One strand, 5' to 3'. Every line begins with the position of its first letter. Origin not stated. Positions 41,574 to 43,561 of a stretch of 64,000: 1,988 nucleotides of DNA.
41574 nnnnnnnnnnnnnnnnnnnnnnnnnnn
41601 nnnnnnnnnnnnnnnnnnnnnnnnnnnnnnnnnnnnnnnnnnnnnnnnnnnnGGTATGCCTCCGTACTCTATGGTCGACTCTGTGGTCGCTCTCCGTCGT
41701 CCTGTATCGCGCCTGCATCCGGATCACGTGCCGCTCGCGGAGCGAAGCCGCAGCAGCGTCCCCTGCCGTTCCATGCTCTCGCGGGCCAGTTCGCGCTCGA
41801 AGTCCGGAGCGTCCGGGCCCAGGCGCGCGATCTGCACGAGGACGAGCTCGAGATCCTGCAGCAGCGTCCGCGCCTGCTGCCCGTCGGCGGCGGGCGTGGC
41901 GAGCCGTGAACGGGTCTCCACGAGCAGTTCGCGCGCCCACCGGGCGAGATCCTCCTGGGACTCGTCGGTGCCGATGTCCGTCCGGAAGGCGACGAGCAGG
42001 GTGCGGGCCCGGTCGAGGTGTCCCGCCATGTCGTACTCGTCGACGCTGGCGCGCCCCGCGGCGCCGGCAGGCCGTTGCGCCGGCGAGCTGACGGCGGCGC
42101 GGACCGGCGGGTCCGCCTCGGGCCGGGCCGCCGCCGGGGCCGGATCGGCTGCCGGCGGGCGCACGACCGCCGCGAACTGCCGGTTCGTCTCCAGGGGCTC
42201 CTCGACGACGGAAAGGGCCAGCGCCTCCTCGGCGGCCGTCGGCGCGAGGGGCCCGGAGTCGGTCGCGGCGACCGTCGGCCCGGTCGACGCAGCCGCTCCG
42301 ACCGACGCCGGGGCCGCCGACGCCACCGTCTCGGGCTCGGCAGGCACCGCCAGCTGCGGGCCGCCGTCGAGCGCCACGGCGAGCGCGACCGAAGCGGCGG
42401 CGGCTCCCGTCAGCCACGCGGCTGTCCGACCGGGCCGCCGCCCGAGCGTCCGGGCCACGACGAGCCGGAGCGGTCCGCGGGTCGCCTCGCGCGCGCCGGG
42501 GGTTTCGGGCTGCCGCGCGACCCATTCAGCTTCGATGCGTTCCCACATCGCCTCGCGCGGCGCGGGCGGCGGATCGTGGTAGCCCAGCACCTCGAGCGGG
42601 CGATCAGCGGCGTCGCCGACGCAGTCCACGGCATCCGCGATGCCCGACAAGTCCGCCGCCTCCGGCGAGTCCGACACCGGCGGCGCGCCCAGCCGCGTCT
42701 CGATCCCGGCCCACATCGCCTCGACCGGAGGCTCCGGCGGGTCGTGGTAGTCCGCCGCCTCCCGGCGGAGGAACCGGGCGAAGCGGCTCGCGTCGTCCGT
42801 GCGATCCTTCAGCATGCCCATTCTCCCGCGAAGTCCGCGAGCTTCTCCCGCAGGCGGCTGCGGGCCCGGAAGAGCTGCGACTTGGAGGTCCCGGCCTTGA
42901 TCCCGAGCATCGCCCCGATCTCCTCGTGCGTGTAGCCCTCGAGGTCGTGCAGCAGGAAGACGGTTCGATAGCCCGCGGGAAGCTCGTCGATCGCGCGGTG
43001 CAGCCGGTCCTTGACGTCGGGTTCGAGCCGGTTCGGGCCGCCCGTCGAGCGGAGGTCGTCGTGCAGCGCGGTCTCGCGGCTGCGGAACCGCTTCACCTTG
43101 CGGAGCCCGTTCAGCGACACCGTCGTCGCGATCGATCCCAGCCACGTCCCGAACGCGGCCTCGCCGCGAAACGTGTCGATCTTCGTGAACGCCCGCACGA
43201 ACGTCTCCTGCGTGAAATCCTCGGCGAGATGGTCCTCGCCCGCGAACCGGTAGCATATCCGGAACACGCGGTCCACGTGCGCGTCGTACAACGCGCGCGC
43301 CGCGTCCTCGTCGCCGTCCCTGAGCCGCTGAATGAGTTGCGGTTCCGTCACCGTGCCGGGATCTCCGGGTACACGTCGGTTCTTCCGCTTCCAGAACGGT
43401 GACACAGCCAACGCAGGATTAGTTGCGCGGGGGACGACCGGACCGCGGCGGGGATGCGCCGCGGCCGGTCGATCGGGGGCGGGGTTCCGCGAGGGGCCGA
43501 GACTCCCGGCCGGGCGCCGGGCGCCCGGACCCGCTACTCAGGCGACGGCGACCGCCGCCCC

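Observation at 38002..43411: ECF sigma / duplicated-motif anti-sigma / HEAT-repeat / TlpA-thioredoxin block heading the propeller array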

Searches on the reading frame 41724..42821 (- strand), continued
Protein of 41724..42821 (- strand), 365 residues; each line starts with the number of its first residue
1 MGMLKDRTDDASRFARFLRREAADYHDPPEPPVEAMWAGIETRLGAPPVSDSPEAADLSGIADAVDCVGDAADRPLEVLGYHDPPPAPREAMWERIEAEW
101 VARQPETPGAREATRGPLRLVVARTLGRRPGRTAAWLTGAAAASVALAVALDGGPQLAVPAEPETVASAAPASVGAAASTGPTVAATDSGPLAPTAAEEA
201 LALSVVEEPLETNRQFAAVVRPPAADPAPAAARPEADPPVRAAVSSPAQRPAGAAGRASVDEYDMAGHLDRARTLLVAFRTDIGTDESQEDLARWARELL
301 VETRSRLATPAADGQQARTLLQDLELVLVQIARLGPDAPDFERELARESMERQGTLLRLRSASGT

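Call 82: search_protein_representatives(alignment_id=A2)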
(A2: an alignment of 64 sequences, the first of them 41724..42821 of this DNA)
Query: 64 sequences, 309 profile positions. Proteins with E-value up to 0.001 (for the whole library): 2271; up to 1e-10: 1360; up to 1e-30: 801. The best 150 are listed.
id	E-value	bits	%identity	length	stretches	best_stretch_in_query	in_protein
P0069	6.7e-112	390.9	-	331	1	1-307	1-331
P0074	2.9e-108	379.0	-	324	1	1-307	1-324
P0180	3.0e-106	372.3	-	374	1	1-307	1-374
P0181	3.5e-100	352.4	-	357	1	1-306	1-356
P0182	1.2e-99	350.7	-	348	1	1-307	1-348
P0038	3.0e-98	346.1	-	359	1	1-303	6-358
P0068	4.2e-97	342.3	-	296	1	1-306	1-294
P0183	1.7e-94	333.7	-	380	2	4-305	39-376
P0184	6.0e-93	328.6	-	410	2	4-307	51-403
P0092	9.3e-92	324.7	-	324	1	1-306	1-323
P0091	1.2e-91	324.4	-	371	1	1-304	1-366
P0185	6.9e-89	315.3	-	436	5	17-303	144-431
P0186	4.5e-87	309.4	-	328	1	1-305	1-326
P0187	5.8e-86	305.7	-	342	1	1-304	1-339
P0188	7.2e-86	305.4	-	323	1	1-302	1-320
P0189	1.9e-85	304.0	-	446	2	3-306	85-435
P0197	3.0e-76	273.8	-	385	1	3-307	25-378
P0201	8.3e-74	265.8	-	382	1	4-307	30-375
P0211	7.9e-67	242.9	-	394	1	4-306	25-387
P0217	1.1e-63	232.5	-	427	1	4-305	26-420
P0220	1.9e-60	221.9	-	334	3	6-118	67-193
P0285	1.4e-51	192.8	-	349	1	39-307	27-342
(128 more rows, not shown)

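Call 83: search_protein_families(library=pfam, proteins=[P0185, P0189, P0184, P0217, P0220, P0183, P0285, P0211, P0197, P0201], max_evalue=0.01)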
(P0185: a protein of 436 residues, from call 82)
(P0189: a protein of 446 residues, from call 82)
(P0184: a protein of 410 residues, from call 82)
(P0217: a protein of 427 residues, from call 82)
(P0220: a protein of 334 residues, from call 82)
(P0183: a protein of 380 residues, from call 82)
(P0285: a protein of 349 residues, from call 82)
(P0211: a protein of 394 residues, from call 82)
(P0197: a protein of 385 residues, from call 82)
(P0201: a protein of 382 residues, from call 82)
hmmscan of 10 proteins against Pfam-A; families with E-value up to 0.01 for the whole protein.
P0185 (436 aa): 0 families

P0189 (446 aa): 0 families

P0184 (410 aa): 0 families

P0217 (427 aa): 0 families

P0220 (334 aa): 0 families

P0183 (380 aa): 0 families

P0285 (349 aa): 0 families

P0211 (394 aa): 0 families

P0197 (385 aa): 0 families

P0201 (382 aa): 0 families

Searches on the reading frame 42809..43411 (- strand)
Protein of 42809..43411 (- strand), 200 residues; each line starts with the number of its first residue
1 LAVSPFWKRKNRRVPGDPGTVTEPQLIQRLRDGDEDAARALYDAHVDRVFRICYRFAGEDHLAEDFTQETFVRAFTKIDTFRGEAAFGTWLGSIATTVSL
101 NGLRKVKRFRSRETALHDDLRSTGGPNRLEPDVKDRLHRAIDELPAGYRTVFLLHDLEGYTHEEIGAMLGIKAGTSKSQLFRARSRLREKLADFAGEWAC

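Call 4: search_protein_families(library=pfam, proteins=[window:42809-43411:-], max_evalue=0.1)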
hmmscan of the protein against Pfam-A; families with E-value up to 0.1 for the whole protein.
window:42809-43411:- (200 aa): 5 families
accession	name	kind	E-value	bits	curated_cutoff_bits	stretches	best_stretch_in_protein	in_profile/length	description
PF08281.18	Sigma70_r4_2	-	1e-18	67.2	25.7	1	135-187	2-54/54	Sigma-70, region 4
PF04542.20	Sigma70_r2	-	1.9e-16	60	24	1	41-108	1-70/71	Sigma-70 region 2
PF04545.22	Sigma70_r4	-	9e-10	38.4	24.1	1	140-189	1-50/50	Sigma-70, region 4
PF07638.17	Sigma70_ECF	-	1.2e-05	25.8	21.1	1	134-192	127-184/185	ECF sigma factor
PF22233.2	PhyR_sigma-like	-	0.046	14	27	1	148-173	8-33/50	Response regulator PhyR, sigma-like domain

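Call 5: search_protein_families(library=ncbifam, proteins=[window:42809-43411:-], max_evalue=0.1)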
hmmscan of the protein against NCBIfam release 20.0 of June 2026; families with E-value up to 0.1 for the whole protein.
window:42809-43411:- (200 aa): 100 families (the best 25 are shown)
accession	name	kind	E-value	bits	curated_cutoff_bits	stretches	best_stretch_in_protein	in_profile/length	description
NF008888.0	PRK11922.1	equivalog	7.1e-37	127.2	204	1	18-193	12-198/231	RNA polymerase sigma factor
NF007216.0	PRK09638.1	equivalog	8.9e-33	113.5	194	1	22-192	4-175/180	RNA polymerase sigma factor SigY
NF007223.0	PRK09641.1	equivalog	1.9e-32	112.6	209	1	25-192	7-185/187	RNA polymerase sigma factor SigW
TIGR02948.1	SigW_bacill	equivalog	1.4e-31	110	243.1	1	25-193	7-186/187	RNA polymerase sigma factor SigW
NF007229.0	PRK09647.1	equivalog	1.9e-31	109.1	265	1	41-194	49-205/220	RNA polymerase sigma factor SigE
NF009171.0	PRK12518.1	equivalog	2.5e-31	109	208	1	18-191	9-184/191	RNA polymerase sigma factor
NF007225.0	PRK09643.1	equivalog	2.9e-28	98.9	190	1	19-195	10-186/204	RNA polymerase sigma factor SigM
NF009166.1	PRK12513.1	equivalog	3.6e-28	98.6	206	1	22-193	8-188/193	RNA polymerase sigma factor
TIGR02937.1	sigma70-ECF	superfamily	4.1e-27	94.8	42.9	1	36-191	1-165/165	sigma-70 family RNA polymerase sigma factor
TIGR02950.1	SigM_subfam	subfamily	9.6e-27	93.8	147.95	1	41-190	5-157/159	RNA polymerase sigma factor, SigM family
NF004113.0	PRK05602.1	equivalog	2.7e-25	89.2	208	1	23-193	32-203/211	RNA polymerase sigma factor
NF006089.0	PRK08241.1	subfamily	3.1e-24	85.7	240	2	25-118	11-103/343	RNA polymerase subunit sigma-70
TIGR02939.1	RpoE_Sigma70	equivalog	4.8e-24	85.4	236.15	1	23-192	7-187/190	RNA polymerase sigma factor RpoE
TIGR02983.1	SigE-fam_strep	subfamily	1e-22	80.8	141.55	1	33-192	3-159/162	SigE family RNA polymerase sigma factor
NF058625.1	sigma_PG0214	equivalog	3.2e-22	79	130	1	47-192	15-162/170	GFO_1088 family ECF-type sigma factor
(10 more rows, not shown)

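Call 74: search_solved_structures(query=window:42809-43351:-, max_evalue=0.00001)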
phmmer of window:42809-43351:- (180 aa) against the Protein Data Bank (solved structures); distinct sequences matched with E-value up to 0.00001: 23.
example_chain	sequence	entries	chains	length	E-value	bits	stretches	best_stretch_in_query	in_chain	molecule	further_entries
9m9d_F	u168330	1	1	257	2.5e-26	95.8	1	21-174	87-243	ECF RNA polymerase sigma factor SigE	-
9m98_F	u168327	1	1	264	2.6e-26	95.7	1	21-174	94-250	ECF RNA polymerase sigma factor SigE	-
9m9e_F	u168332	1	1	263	2.6e-26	95.7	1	21-174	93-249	ECF RNA polymerase sigma factor SigE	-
5wuq_A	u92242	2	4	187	1.8e-25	93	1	6-173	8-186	ECF RNA polymerase sigma factor SigW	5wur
6in7_B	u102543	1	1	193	4.4e-20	75.4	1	3-171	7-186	RNA polymerase sigma-H factor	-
8z6g_B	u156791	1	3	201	5.1e-20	75.2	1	3-171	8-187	RNA polymerase sigma factor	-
1or7_A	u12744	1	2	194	4.7e-19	72.1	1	2-171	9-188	RNA polymerase sigma-E factor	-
6jbq_F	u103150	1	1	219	7.4e-19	71.5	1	2-171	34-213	ECF RNA polymerase sigma-E factor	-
7qh5_A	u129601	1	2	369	1.7e-15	60.5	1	8-99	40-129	RNA polymerase sigma factor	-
6jcy_F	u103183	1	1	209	3.6e-13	52.9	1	26-176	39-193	ECF RNA polymerase sigma factor SigH,ECF RNA polymerase sigma factor SigE,ECF RNA polymera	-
6dxo_A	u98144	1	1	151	1.9e-11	47.3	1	6-88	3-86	RNA polymerase ECF-subfamily sigma factor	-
5zx2_F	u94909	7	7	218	3.4e-11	46.5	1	26-176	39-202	ECF RNA polymerase sigma factor SigH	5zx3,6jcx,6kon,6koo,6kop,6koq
6dv9_F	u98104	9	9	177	6.5e-11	45.6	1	18-172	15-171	ECF RNA polymerase sigma factor SigL | RNA polymerase sigma factor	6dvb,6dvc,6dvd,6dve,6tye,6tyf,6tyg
5uxx_A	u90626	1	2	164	1.5e-09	41.2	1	37-171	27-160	RNA polymerase sigma factor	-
2map_A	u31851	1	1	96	1.5e-09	41.1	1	2-83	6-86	RNA polymerase sigma factor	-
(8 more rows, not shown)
